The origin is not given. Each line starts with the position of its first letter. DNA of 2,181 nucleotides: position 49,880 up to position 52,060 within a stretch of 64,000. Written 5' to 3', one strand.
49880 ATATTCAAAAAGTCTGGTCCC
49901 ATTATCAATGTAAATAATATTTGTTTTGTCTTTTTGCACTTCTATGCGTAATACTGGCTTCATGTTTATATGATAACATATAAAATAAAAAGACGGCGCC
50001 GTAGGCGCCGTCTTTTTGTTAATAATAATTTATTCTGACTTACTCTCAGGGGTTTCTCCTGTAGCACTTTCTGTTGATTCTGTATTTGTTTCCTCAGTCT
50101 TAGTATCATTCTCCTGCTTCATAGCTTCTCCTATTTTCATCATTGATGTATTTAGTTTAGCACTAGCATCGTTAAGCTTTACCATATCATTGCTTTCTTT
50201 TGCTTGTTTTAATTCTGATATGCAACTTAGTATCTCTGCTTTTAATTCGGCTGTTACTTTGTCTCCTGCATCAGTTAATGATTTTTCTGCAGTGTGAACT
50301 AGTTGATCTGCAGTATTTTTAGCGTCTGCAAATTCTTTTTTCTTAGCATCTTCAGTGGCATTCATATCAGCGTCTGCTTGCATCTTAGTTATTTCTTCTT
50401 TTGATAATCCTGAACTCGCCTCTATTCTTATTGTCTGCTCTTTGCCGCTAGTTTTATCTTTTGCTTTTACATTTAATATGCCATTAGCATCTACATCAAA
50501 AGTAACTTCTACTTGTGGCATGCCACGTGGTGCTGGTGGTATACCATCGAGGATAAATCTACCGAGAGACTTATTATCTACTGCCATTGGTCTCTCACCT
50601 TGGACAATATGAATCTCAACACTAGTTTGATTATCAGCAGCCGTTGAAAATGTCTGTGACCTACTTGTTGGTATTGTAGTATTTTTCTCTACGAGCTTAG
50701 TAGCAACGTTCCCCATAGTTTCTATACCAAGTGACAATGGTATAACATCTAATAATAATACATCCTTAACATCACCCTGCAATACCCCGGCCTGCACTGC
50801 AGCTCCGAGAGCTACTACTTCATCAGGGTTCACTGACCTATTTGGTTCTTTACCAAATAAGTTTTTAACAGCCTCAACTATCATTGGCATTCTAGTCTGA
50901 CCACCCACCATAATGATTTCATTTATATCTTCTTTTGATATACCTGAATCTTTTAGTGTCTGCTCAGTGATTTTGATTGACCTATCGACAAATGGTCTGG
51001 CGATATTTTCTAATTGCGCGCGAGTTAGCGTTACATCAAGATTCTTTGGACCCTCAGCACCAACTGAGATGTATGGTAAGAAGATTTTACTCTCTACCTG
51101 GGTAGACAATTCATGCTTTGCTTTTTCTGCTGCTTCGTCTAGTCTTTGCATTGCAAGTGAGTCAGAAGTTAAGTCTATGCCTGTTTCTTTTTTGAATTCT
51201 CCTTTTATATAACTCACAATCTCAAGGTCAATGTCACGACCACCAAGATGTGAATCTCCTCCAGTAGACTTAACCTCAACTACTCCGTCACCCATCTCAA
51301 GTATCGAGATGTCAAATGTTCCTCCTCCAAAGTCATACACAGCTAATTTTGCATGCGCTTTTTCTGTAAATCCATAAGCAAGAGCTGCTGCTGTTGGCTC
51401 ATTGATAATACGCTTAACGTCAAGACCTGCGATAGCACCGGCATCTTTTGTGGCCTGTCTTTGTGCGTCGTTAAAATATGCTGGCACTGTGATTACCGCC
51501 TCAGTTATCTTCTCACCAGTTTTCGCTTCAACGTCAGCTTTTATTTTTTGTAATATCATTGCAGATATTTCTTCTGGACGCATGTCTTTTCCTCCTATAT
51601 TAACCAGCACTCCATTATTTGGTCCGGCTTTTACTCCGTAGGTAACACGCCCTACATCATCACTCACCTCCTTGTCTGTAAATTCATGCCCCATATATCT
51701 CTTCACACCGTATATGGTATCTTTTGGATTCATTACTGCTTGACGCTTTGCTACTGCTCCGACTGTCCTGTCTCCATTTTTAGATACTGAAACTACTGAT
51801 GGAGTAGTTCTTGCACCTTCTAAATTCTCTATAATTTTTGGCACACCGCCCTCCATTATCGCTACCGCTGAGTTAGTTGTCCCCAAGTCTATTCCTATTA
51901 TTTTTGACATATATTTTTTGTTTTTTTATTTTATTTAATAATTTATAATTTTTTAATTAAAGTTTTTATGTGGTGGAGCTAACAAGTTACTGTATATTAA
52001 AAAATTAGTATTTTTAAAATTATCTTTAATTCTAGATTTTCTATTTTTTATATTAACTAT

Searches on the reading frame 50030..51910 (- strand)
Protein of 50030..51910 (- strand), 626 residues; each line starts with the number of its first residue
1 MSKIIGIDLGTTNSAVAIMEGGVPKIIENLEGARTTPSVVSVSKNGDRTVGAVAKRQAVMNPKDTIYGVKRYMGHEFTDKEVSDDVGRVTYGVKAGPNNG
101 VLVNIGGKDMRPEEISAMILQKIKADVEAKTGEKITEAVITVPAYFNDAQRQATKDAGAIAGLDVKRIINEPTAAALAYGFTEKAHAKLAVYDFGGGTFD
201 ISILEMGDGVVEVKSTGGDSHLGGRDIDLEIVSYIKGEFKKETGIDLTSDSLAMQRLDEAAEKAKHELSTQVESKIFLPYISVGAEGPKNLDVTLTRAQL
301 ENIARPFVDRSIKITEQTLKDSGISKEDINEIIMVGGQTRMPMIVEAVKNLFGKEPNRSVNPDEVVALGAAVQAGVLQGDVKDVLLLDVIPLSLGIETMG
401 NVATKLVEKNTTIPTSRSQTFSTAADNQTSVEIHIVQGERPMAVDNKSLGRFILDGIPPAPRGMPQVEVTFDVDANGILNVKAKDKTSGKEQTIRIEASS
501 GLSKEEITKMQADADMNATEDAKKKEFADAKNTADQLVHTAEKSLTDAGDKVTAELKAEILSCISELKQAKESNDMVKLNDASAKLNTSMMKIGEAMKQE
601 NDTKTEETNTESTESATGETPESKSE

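Call 11: search_protein_families(library=ncbifam, proteins=[window:50030-51910:-], max_evalue=0.01)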
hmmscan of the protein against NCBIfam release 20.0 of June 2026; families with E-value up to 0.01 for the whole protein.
window:50030-51910:- (626 aa): 14 families
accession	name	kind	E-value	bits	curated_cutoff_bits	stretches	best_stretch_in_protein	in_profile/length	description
NF001413.0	PRK00290.1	equivalog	8.1e-275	913.1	648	1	1-614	1-612/625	molecular chaperone DnaK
TIGR02350.1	prok_dnaK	equivalog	9.8e-267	886.1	822.55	1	3-598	1-595/596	molecular chaperone DnaK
NF009947.0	PRK13411.1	equivalog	9.7e-241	800.4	1002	1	1-617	1-619/662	molecular chaperone DnaK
NF009946.0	PRK13410.1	equivalog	4.2e-229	762.2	1019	1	1-617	1-621/669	molecular chaperone DnaK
NF003520.0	PRK05183.1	subfamily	2.1e-178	594.6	620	1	4-591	21-598/621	Fe-S protein assembly chaperone HscA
TIGR01991.1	HscA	equivalog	2e-177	591.3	708.55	1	5-598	2-586/600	Fe-S protein assembly chaperone HscA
NF002399.0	PRK01433.1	equivalog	1.4e-121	407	743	1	4-592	21-572/595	Fe-S protein assembly chaperone HscA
NF008673.0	PRK11678.1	equivalog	1.1e-18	67.3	331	2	113-211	127-233/450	molecular chaperone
NF011660.0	PRK15080.1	equivalog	2.7e-14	53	182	1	118-222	77-176/277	ethanolamine utilization protein EutJ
TIGR02529.1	EutJ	subfamily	3.3e-13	49.7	152.1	1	117-222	43-143/239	ethanolamine utilization protein EutJ family protein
NF010539.0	PRK13927.1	subfamily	7.6e-13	48.1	293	1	116-265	80-222/339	rod shape-determining protein MreB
TIGR00904.1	mreB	subfamily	2.4e-12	46.6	365.75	1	117-244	81-202/334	MreB/Mrl family cell shape determining protein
NF010540.1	PRK13929.1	exception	2.3e-08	33.5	515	1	116-244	77-202/334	rod-share determining protein MreBH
TIGR01174.1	ftsA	equivalog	2.9e-07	29.9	175.85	1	244-372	228-357/371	cell division protein FtsA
